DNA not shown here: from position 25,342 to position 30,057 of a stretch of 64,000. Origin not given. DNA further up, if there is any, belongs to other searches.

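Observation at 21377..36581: Uncharacterised cell-envelope gene cluster: giant tail-anchored coiled-coil protein, FecR-domain protein, three predicted outer-membrane beta-barrels and a T9SS type-B FG-GAP adhesin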

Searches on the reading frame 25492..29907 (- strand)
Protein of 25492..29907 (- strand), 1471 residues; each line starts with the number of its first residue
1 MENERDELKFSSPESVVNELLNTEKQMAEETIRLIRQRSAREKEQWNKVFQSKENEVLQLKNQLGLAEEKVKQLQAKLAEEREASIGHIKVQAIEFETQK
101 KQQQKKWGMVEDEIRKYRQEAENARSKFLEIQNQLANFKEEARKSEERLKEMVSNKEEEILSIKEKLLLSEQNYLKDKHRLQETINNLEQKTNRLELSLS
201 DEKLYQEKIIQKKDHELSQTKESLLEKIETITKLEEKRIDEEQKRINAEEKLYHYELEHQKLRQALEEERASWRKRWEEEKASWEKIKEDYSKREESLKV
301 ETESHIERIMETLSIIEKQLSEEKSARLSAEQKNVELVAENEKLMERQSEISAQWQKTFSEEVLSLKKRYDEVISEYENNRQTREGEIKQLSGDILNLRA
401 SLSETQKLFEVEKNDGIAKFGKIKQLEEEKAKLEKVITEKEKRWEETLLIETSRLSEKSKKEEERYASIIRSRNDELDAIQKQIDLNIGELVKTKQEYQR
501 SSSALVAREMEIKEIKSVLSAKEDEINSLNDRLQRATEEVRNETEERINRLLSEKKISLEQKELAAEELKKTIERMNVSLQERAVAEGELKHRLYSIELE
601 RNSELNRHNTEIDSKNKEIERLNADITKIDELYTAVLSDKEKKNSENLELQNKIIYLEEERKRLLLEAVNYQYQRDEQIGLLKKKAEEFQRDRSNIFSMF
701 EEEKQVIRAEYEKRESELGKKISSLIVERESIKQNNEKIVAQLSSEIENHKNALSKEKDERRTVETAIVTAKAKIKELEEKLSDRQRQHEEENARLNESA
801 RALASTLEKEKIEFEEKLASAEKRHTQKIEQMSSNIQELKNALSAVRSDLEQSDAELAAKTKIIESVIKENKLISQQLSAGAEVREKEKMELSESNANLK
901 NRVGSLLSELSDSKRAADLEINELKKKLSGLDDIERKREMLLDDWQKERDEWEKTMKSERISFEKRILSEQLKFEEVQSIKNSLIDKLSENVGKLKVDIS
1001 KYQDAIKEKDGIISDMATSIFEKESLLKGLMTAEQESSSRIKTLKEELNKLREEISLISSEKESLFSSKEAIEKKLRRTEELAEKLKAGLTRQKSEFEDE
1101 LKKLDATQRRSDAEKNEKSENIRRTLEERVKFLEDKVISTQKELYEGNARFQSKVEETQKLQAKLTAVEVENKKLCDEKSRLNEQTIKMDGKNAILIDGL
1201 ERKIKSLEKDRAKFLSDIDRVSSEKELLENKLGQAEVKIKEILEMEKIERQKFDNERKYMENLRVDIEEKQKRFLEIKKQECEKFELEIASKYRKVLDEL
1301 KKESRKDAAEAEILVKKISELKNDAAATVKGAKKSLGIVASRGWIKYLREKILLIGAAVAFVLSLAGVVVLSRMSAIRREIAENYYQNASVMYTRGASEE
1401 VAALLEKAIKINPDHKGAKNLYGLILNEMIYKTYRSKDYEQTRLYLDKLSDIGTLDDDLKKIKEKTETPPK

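Call 4: search_protein_families(library=pfam, proteins=[window:25492-29907:-], max_evalue=0.1)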
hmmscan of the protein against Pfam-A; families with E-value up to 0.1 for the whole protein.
window:25492-29907:- (1471 aa): 1 family
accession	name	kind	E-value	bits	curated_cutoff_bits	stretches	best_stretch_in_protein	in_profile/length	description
PF16326.10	ABC_tran_CTD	-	0.011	16.3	32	1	387-446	9-66/69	ABC transporter C-terminal domain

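Call 5: search_protein_families(library=ncbifam, proteins=[window:25492-29907:-], max_evalue=0.1)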
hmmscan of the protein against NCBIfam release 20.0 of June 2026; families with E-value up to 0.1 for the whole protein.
window:25492-29907:- (1471 aa): 3 families
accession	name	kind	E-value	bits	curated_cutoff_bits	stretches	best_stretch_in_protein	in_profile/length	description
TIGR02168.1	SMC_prok_B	equivalog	6.1e-07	27.6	567.35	4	1006-1320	681-978/1181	chromosome segregation protein SMC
TIGR02169.1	SMC_prok_A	equivalog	0.0036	15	729.4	2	987-1190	292-497/1165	chromosome segregation protein SMC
NF047558.1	TPR_END_plus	domain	0.065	13.2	32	0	1385-1416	2-33/56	TPR end-of-group domain-containing protein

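Call 13: find_encoding_contigs(protein=window:25492-29907:-, flank=10000, max_places=6)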
Protein window:25492-29907:- (1471 aa): no gene with exactly this product is on record in the collection.
